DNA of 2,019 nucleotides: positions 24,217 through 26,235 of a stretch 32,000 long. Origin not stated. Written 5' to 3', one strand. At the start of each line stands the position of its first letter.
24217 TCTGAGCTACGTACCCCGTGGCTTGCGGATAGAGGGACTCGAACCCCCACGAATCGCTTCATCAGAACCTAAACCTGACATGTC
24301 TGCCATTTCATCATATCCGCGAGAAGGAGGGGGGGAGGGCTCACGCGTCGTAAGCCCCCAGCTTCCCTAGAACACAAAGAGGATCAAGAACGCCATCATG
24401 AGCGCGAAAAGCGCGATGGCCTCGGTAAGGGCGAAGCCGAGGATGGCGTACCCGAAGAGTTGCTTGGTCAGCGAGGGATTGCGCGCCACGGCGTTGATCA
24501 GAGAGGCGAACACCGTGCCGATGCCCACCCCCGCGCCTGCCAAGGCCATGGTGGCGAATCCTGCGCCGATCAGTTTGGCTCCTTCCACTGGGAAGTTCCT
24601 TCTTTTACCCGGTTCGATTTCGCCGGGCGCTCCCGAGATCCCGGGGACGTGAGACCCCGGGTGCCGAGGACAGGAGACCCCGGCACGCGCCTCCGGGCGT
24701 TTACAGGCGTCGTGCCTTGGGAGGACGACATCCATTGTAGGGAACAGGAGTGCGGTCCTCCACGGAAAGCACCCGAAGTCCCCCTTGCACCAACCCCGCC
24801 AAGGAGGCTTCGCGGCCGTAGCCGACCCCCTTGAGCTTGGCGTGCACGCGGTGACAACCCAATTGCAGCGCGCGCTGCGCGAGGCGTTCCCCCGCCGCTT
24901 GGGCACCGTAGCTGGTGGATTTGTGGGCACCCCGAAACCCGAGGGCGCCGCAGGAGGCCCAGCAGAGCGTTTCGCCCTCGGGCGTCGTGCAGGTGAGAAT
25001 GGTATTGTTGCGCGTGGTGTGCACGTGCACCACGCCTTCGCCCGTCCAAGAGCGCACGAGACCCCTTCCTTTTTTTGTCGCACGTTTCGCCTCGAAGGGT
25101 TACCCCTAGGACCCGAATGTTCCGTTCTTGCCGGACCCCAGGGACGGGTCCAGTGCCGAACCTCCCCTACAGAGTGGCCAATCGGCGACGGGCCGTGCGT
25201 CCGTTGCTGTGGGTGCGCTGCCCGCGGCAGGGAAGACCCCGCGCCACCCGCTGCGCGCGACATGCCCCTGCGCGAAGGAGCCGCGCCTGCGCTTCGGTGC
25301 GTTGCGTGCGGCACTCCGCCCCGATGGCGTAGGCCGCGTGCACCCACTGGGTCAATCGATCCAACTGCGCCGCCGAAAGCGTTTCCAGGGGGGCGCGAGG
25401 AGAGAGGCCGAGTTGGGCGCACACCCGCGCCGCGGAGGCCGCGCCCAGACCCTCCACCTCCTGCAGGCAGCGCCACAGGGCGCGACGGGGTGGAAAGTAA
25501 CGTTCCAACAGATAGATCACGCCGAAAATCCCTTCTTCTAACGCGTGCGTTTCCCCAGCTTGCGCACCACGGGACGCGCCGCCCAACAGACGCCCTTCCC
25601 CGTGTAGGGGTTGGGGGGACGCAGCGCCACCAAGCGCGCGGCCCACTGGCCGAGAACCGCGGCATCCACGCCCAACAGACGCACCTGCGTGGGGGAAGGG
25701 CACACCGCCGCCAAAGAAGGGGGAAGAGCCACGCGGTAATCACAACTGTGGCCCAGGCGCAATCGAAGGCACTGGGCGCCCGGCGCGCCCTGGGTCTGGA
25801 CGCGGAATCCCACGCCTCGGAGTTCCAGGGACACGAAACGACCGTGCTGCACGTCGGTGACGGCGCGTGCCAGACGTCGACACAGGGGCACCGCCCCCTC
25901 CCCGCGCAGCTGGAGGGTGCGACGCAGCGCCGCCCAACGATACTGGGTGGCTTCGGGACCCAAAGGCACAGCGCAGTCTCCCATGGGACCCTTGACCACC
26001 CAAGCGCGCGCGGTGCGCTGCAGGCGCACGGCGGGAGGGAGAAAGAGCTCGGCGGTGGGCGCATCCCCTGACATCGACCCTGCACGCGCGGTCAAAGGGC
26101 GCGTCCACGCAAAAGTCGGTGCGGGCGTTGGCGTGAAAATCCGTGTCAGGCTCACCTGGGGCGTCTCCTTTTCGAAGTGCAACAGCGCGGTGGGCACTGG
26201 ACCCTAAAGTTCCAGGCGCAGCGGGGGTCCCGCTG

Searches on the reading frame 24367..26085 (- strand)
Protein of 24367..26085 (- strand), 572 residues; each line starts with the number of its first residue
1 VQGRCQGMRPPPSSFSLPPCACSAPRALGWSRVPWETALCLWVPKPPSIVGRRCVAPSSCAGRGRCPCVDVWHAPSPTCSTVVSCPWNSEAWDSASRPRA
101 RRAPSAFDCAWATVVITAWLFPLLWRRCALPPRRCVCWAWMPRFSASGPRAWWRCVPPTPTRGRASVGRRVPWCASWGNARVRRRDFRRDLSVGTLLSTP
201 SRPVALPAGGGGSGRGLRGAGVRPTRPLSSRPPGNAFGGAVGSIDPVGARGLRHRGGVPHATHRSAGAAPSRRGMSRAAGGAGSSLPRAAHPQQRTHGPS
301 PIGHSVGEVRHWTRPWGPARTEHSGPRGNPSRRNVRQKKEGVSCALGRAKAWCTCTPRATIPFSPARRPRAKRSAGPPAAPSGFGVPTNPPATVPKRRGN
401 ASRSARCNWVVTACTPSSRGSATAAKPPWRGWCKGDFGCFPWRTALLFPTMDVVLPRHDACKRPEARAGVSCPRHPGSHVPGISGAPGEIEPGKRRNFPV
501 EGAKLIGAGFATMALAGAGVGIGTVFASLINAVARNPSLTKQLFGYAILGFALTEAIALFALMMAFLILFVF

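Call 22: search_protein_families(library=pfam, proteins=[window:24367-26085:-], max_evalue=0.00001)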
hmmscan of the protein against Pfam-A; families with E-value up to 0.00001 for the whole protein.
window:24367-26085:- (572 aa): 1 family
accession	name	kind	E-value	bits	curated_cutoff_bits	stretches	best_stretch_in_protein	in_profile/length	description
PF00137.26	ATP-synt_C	-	1.4e-13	51.3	24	1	506-568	1-60/60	ATP synthase subunit C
